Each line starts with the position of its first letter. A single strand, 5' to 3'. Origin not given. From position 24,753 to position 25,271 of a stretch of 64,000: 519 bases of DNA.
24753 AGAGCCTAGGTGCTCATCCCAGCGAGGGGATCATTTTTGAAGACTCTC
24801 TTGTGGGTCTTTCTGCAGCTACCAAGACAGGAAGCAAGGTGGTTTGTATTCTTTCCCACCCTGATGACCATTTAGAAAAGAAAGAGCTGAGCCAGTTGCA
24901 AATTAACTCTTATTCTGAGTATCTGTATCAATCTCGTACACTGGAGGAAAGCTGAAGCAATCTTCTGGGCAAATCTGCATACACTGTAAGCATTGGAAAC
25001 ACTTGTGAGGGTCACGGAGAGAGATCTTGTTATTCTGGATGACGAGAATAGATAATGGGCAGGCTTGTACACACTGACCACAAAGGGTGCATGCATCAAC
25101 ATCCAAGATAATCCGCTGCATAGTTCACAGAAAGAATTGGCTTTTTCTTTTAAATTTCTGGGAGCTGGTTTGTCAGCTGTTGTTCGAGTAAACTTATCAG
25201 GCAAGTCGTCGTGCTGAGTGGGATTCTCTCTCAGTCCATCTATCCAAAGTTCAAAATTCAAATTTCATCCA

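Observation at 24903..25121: Hidden 72-aa 2x[4Fe-4S] ferredoxin gene overlapping the 3' end of the HAD hydrolase gene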

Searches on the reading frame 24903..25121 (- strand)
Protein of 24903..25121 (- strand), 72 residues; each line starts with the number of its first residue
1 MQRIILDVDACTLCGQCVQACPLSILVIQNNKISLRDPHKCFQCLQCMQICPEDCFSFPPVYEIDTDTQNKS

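Call 3: search_protein_families(library=pfam, proteins=[window:24903-25121:-], max_evalue=0.01)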
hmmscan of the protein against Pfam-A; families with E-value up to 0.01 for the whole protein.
window:24903-25121:- (72 aa): 14 families
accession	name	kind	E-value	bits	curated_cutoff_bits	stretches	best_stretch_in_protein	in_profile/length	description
PF13237.11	Fer4_10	-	5.7e-12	45.8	25.5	2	4-52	2-53/53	4Fe-4S dicluster domain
PF00037.32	Fer4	-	1.1e-11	44.5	21.1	2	5-22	2-19/24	4Fe-4S binding domain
PF12797.12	Fer4_2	-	8.9e-10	38.3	24.5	1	3-22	2-21/22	4Fe-4S binding domain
PF12838.12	Fer4_7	-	4.6e-09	37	27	2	11-55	2-52/52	4Fe-4S dicluster domain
PF12837.12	Fer4_6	-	3e-08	33.7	25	2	7-22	5-20/24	4Fe-4S binding domain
PF13187.11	Fer4_9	-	3.1e-08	33.9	27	1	10-55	1-51/52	4Fe-4S dicluster domain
PF12800.12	Fer4_4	-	2.8e-07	30.7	24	1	9-22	2-15/17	4Fe-4S binding domain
PF13484.11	Fer4_16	-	8.2e-07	30.2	30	1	11-29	2-20/66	4Fe-4S double cluster binding domain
PF14697.11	Fer4_21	-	1.5e-06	28.7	35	1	6-56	3-57/59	4Fe-4S dicluster domain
PF12798.12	Fer4_3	-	0.00012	23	27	1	11-22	1-12/15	4Fe-4S binding domain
PF13534.11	Fer4_17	-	0.00015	22.7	22.2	1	8-24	43-59/61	4Fe-4S dicluster domain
PF13183.11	Fer4_8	-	0.00035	21.5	27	1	8-24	51-67/68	4Fe-4S dicluster domain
PF13459.11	Fer4_15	-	0.00043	21.4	22.4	1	4-22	1-19/66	4Fe-4S single cluster domain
PF25160.1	LdpA_Fe-S-bd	-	0.004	17.3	27.6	0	9-26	26-43/49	LdpA Fe-S cluster-binding domain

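Call 6: find_homologous_proteins(query=window:24903-25121:-, max_evalue=0.001)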
Query window:24903-25121:- (72 aa): 1 proteins with E <= 0.001 among 1 candidates.
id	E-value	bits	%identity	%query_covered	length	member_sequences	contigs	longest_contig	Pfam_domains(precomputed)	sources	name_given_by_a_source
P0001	2.9e-42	159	100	100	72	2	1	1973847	PF14697.12,PF12797.13,PF12837.13,PF00037.33,PF13484.12,PF12838.13,PF13237.12,PF12800.13,PF13187.12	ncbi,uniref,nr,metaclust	ncbi:Ferredoxin [Giardia duodenalis]|uniref:Ferredoxin n=1 Tax=Giardia intestinalis (strain ATCC 508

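Call 7: list_cluster_members(proteins=[window:24906-25121:-, window:24254-24952:+, window:21387-24188:-])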
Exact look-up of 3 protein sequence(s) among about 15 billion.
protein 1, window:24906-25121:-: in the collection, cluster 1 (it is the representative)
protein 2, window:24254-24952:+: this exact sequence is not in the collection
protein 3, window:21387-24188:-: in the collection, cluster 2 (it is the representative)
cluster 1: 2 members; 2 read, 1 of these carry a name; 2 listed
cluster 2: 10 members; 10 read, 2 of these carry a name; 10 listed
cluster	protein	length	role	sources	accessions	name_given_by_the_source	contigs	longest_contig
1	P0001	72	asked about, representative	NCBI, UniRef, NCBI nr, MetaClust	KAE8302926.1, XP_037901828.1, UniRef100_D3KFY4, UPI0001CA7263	Ferredoxin [Giardia duodenalis] | Ferredoxin n=1 Tax=Giardia intestinalis (strain ATCC 50803 / WB clone C6) TaxID=184922 ... | Ferredoxin [Giardia intestinalis]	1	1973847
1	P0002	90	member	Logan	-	-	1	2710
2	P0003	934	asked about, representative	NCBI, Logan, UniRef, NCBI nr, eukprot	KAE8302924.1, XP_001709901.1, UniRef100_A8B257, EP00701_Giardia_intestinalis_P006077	hypothetical protein GL50803_0017606 [Giardia duodenalis] | Uncharacterized protein n=1 Tax=Giardia intestinalis (strain ATCC 50803 / WB clone C6) ... | hypothetical protein GL50803_0017606 [Giardia intestinalis]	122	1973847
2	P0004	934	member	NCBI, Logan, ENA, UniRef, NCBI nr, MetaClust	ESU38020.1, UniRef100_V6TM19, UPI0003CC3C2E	Hypothetical protein DHA2_150374 [Giardia duodenalis] | Uncharacterized protein n=1 Tax=Giardia intestinalis TaxID=5741 RepID=V6TM19_GIAIN | Hypothetical protein DHA2_150374 [Giardia intestinalis]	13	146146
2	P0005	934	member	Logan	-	-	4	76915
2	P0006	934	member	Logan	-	-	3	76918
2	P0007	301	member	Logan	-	-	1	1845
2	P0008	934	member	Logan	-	-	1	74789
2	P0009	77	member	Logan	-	-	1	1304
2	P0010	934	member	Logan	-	-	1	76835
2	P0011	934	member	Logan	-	-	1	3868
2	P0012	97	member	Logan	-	-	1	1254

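Call 25: search_solved_structures(query=window:24906-25121:-, max_evalue=0.01, show_alignments=3)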
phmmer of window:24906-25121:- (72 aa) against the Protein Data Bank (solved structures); distinct sequences matched with E-value up to 0.01: 115 (the best 60 are shown).
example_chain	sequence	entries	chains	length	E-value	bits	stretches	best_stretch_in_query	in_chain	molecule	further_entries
9sw6_G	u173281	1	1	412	1.3e-25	91.9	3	3-56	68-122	Polyferredoxin protein MvhB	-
9sfi_O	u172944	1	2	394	3.7e-22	80.9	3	6-61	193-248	Ferredoxin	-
9sw6_H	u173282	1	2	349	2.2e-17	65.8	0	4-42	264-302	Tungsten formylmethanofuran dehydrogenase, subunit F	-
5t5i_F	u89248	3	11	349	4.8e-17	64.7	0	4-55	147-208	Tungsten formylmethanofuran dehydrogenase subunit fwdF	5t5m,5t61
9sfi_T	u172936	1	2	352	4.9e-17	64.7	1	3-37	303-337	4Fe-4S ferredoxin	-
7bkb_K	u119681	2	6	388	8.2e-14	54.4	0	3-35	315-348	Formylmethanofuran dehydrogenase, subunit F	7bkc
9eri_B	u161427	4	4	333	7.8e-13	51.3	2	9-60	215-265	Na(+)-translocating ferredoxin:NAD(+) oxidoreductase complex subunit B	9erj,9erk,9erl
7zc6_B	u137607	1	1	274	3.6e-08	36.5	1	11-61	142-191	RnfB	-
7eu3_I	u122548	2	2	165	6.8e-07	32.5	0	6-40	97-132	NAD(P)H-quinone oxidoreductase subunit I, chloroplastic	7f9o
9g03_E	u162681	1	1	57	8.1e-06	29.1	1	9-53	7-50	Ferredoxin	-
9grx_I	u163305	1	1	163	1.2e-05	28.5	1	3-67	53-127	NAD(P)H-quinone oxidoreductase subunit I, chloroplastic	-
9mqx_B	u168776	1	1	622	1.5e-05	28.3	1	6-55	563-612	NADH:ubiquinone oxidoreductase, NADH-binding (51 kD) subunit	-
9rkm_A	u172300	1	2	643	2e-05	27.8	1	6-61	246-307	[FeFe]-hydrogenase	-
6cfw_N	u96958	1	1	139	2.3e-05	27.6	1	3-56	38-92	NADH-plastoquinone oxidoreductase subunit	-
30jk_A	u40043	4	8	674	2.3e-05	27.6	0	6-61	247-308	[FeFe]-hydrogenase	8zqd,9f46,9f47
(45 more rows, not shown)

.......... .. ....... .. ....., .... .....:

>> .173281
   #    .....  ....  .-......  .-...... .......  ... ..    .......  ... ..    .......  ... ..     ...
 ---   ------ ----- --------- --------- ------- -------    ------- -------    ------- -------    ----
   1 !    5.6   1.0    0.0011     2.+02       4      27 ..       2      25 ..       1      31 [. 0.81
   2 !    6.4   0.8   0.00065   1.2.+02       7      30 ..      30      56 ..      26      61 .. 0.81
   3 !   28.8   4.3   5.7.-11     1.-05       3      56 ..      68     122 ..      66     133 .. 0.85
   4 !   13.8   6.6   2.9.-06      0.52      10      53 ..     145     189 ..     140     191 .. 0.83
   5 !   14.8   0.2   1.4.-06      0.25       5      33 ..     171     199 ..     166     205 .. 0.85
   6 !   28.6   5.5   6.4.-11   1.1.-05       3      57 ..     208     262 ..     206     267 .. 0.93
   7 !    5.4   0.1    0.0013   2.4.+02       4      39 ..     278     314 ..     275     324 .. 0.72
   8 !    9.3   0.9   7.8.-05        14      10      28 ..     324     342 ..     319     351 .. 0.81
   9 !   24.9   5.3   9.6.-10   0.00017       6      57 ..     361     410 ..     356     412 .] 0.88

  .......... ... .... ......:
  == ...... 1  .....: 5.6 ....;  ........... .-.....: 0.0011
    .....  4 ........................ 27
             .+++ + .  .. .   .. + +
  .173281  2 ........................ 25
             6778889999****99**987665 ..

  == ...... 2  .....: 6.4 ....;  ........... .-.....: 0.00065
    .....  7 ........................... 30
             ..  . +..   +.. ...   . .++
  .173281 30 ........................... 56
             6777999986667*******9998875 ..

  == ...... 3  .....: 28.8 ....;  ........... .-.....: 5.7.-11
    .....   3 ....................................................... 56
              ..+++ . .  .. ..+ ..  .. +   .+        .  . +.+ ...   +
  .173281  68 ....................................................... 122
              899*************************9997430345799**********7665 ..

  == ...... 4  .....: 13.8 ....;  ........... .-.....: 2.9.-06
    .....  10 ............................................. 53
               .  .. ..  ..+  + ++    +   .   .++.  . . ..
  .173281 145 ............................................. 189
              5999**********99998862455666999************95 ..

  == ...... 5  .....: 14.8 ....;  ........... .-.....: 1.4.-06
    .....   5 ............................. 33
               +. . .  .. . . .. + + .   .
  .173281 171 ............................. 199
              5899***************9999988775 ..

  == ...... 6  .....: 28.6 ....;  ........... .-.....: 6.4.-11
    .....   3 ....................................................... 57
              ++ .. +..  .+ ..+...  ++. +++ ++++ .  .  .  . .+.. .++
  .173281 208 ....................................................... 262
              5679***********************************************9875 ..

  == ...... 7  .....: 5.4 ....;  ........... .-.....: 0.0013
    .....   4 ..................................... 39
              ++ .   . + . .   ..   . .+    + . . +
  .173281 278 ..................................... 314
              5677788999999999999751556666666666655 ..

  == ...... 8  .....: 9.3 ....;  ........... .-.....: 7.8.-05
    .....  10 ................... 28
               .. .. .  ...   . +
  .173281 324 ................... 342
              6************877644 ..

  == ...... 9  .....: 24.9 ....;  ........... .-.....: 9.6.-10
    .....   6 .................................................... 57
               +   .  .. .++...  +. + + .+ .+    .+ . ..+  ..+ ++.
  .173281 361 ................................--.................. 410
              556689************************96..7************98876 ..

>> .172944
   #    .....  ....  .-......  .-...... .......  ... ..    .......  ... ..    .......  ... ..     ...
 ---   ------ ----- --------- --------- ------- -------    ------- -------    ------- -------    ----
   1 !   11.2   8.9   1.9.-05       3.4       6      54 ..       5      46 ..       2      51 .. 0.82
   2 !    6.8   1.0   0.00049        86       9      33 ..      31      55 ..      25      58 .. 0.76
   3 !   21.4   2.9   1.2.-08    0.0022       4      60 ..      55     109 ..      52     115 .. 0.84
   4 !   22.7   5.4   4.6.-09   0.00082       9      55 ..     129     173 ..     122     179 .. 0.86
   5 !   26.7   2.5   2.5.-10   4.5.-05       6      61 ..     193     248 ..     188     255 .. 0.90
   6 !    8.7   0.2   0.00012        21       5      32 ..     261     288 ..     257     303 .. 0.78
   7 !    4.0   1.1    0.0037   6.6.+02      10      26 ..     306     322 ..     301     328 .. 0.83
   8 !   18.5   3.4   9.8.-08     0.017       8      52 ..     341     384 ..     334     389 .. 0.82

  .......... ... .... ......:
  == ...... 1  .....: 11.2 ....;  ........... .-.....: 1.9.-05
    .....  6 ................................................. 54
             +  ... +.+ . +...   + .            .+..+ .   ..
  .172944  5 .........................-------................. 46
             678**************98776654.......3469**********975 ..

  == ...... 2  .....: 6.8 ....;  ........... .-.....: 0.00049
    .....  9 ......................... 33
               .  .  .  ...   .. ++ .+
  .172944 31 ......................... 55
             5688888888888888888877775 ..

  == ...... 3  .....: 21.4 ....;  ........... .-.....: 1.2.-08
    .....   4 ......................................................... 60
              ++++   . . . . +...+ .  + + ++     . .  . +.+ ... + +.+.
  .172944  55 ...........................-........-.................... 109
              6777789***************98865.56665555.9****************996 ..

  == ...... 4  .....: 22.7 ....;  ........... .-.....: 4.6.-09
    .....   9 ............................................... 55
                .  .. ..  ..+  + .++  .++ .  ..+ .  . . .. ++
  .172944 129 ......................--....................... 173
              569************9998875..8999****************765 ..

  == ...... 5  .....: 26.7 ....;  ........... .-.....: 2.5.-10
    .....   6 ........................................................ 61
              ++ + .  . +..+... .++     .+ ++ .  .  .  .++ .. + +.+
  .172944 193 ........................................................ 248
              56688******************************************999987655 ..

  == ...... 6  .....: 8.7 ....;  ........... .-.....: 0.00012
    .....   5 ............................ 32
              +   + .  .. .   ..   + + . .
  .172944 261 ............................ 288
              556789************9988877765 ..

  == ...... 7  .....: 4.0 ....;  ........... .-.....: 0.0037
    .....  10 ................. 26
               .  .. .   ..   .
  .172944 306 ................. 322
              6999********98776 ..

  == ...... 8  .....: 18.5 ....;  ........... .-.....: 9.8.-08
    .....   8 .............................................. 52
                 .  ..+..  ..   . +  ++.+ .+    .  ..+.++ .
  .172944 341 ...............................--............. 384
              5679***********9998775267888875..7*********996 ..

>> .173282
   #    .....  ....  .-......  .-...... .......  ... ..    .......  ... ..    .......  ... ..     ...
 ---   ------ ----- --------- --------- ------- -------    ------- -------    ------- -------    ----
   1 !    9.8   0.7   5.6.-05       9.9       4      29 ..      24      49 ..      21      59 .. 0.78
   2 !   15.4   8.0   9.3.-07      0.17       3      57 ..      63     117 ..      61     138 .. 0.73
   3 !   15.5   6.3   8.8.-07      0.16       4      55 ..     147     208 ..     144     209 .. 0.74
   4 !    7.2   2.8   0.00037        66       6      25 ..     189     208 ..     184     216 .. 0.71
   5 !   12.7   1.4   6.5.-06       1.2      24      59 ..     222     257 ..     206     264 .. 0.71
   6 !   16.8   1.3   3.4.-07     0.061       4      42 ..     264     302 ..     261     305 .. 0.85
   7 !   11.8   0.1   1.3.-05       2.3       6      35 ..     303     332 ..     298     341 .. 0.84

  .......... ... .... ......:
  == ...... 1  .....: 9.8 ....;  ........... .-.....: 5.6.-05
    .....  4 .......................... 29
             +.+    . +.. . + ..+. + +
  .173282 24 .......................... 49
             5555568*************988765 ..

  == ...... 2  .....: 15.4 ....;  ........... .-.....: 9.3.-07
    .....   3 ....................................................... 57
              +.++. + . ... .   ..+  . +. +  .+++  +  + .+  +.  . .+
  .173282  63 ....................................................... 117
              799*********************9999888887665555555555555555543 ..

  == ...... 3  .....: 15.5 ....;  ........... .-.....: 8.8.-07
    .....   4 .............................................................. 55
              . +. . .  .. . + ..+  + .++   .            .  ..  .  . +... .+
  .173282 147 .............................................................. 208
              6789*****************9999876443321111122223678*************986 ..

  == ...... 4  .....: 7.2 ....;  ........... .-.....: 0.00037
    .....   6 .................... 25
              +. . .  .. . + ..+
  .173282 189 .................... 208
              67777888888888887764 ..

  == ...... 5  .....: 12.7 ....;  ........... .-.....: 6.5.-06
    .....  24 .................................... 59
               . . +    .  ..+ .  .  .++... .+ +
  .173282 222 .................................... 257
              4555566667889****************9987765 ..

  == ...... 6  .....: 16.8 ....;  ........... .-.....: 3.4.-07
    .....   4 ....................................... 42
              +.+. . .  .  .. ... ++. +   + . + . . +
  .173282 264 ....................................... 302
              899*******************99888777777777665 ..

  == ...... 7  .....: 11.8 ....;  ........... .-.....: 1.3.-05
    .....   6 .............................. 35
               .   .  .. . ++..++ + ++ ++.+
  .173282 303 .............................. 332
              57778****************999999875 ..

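Call 46: search_protein_representatives(protein=window:24906-25121:-)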
Query: 72 residues. Proteins with E-value up to 0.001 (for the whole library): 2529; up to 1e-10: 55; up to 1e-30: 2. The best 150 are listed.
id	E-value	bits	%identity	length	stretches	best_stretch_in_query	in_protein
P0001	9.1e-43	159.0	100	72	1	1-72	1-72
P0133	6.3e-41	153.2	32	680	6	3-64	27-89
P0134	4.6e-28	112.4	30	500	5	5-63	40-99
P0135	5.6e-26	105.8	34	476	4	4-63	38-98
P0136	7.3e-25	102.2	37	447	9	7-66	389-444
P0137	7.4e-24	99.0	35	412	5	3-62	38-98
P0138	5.4e-23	96.3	35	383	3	4-67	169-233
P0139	7.0e-23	95.9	34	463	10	9-56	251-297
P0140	2.1e-22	94.4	34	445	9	10-56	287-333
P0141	1.0e-21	92.3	29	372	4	4-64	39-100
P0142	2.2e-20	88.0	33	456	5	3-54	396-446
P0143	2.8e-19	84.5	32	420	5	4-60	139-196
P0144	3.1e-18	81.2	56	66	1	1-64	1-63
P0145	7.1e-18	80.1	33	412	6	3-57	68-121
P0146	3.1e-17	78.0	34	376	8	8-57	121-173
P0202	5.9e-10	54.9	41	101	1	1-63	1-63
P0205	7.3e-10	54.6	43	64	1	1-58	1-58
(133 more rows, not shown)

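Call 47: predict_structure(protein=window:24906-25121:-)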
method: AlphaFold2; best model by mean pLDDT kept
length: 72 residues; sequences in the alignment: 1
mean_pLDDT: 61.2   pTM: 0.41
mean pLDDT of the five models: 61.2, 52.4, 47.7, 43.2, 39.0
residues with pLDDT >= 90: 0; 70-90: 9; 50-70: 50; < 50: 13
segments of 3 or more residues with pLDDT < 50: 59-67, 70-72
pLDDT, mean of each block of 10 residues (from residue 1): 61 66 69 68 67 57 45 44
secondary structure, 60 per line:
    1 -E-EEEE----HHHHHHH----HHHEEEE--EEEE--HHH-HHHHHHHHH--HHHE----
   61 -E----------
elements in order: E4-7 H12-18 E26-29 E32-35 H42-50

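Call 49: list_cluster_members(proteins=[P0144, P0133, P0202, P0205])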
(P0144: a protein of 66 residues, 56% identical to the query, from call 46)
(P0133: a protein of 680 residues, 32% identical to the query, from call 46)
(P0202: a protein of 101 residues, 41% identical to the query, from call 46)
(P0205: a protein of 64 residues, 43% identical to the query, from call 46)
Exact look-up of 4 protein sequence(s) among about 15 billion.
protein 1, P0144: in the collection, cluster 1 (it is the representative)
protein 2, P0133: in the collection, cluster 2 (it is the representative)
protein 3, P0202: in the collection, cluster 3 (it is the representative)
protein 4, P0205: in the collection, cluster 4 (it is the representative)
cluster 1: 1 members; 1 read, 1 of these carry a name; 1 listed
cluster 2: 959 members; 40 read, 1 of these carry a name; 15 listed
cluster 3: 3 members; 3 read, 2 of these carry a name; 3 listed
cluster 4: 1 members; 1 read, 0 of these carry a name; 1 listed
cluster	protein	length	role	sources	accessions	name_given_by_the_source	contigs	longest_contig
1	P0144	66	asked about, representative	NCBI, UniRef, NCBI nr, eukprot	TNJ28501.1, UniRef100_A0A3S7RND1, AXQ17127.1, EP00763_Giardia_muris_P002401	Ferredoxin [Giardia muris] | Ferredoxin n=1 Tax=Giardia muris TaxID=5742 RepID=A0A3S7RND1_GIAMU | TNJ28501.1 Ferredoxin [Giardia muris]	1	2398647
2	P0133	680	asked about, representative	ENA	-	-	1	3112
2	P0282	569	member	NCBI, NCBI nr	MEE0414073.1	MAG: 4Fe-4S binding protein [Dialister sp.] | 4Fe-4S binding protein [Dialister sp.]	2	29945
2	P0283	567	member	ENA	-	-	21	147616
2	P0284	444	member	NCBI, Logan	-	-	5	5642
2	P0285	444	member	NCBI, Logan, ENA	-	-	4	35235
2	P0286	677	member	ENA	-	-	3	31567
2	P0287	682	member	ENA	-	-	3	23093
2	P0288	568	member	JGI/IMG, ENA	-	-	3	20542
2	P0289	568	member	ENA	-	-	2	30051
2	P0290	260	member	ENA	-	-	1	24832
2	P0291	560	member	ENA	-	-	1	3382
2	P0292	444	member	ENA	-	-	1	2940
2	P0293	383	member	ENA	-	-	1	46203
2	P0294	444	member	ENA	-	-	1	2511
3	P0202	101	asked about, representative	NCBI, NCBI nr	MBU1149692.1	MAG: 4Fe-4S binding protein, partial [Proteobacteria bacterium] | 4Fe-4S binding protein [Pseudomonadota bacterium]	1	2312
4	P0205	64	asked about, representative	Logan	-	-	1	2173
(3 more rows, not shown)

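Call 50: find_encoding_contigs(protein=P0144, flank=4000, max_places=3)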
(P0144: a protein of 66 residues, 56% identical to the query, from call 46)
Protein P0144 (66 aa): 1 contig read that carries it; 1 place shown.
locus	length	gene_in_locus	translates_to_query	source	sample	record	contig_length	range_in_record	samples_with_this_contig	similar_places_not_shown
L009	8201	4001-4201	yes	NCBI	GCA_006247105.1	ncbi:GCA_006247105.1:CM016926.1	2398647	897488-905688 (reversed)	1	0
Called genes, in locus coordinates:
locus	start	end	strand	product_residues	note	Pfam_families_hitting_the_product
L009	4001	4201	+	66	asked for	PF12797:Fer4_2 (faint), PF13187:Fer4_9 (faint), PF13237:Fer4_10, PF00037:Fer4 (weak), PF12837:Fer4_6 (faint), PF12800:Fer4_4 (faint), PF12798:Fer4_3 (faint), PF12838:Fer4_7 (weak), +1 more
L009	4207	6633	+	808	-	-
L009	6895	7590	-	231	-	PF00069:Pkinase, PF03109:ABC1 (faint), PF07714:PK_Tyr_Ser-Thr, PF01636:APH (faint)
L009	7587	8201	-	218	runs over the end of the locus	-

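Call 56: find_encoding_contigs(protein=P0144, flank=10000, max_places=1)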
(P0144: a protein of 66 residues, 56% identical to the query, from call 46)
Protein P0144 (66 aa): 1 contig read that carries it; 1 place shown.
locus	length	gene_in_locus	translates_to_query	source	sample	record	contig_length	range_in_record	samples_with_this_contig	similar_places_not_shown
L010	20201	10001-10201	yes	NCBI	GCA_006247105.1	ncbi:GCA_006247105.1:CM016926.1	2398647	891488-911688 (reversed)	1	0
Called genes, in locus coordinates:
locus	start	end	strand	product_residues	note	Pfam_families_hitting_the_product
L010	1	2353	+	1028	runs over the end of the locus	PF00023:Ank (faint), PF12796:Ank_2, PF13606:Ank_3 (faint), PF13637:Ank_4 (faint), PF12796:Ank_2, PF12796:Ank_2, PF13857:Ank_5 (weak), PF12796:Ank_2, +2 more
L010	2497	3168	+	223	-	-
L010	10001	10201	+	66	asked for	PF12797:Fer4_2 (faint), PF13187:Fer4_9 (faint), PF13237:Fer4_10, PF00037:Fer4 (weak), PF12837:Fer4_6 (faint), PF12800:Fer4_4 (faint), PF12798:Fer4_3 (faint), PF12838:Fer4_7 (weak), +1 more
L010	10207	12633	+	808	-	-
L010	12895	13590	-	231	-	PF00069:Pkinase, PF03109:ABC1 (faint), PF07714:PK_Tyr_Ser-Thr, PF01636:APH (faint)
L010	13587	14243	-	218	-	-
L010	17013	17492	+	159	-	PF00069:Pkinase, PF07714:PK_Tyr_Ser-Thr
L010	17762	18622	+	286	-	-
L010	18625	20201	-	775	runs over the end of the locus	-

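Call 65: search_protein_families(library=ncbifam, proteins=[window:24906-25121:-], max_evalue=0.001)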
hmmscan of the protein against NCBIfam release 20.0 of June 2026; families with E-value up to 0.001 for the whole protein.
window:24906-25121:- (72 aa): 55 families (the best 25 are shown)
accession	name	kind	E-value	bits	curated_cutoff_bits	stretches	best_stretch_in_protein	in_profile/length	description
NF038196.1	ferrodoxin_EFR1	subfamily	3.7e-10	40.2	75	1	9-57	184-230/242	EFR1 family ferrodoxin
NF040864.1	HgcB_ferredoxin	equivalog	1.2e-09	37.9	99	1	5-55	10-60/93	mercury methylation ferredoxin HgcB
NF043039.1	HgcAB_like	equivalog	3.5e-08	33.4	285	1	3-56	294-349/350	HgcAB-like fusion protein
TIGR04041.1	activase_YjjW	hypoth_equivalog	4.2e-08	32.9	250.2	1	9-55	41-86/276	YjjW family glycine radical enzyme activase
NF006221.0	PRK08348.1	subfamily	7.5e-08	32.1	124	1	3-59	38-95/136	NADH-plastoquinone oxidoreductase subunit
NF043069.1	T4HPD_activ_SAM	equivalog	1.9e-07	30.7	425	1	3-54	45-95/299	trans-4-hydroxy-L-proline dehydratase activase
NF045874.1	Vhu_polyferre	exception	2.3e-07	29.9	600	1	8-53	29-73/381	F420-non-reducing hydrogenase associated-polyferredoxin VhuB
TIGR02700.1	flavo_MJ0208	hypoth_equivalog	2.8e-07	30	251.35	1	6-56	145-194/234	dihydromethanopterin reductase (acceptor)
NF005503.0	PRK07118.1-2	equivalog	3.3e-07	29.8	252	1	10-59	139-187/292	RnfABCDGE type electron transport complex subunit B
TIGR04270.1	Rama_corrin_act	subfamily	5e-07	28.4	500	1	6-58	475-529/534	methylamine methyltransferase corrinoid protein reductive activase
TIGR01944.1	rnfB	subfamily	8.5e-07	28.7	68.7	1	5-63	109-167/190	RnfABCDGE type electron transport complex subunit B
NF003475.0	PRK05113.1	equivalog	9e-07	28.9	203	1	6-63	110-167/190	electron transport complex subunit RsxB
NF058577.1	FdxA_fam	equivalog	1.2e-06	28.6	65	1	9-54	7-51/52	4Fe-4S ferredoxin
NF005504.0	PRK07118.1-3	equivalog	1.7e-06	27.6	437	1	10-56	220-265/293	Fe-S cluster domain-containing protein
NF042909.1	FMH_DH_FwdF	exception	3e-06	26.6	375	1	4-64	220-282/336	tungsten-dependent formylmethanofuran dehydrogenase subunit FwdF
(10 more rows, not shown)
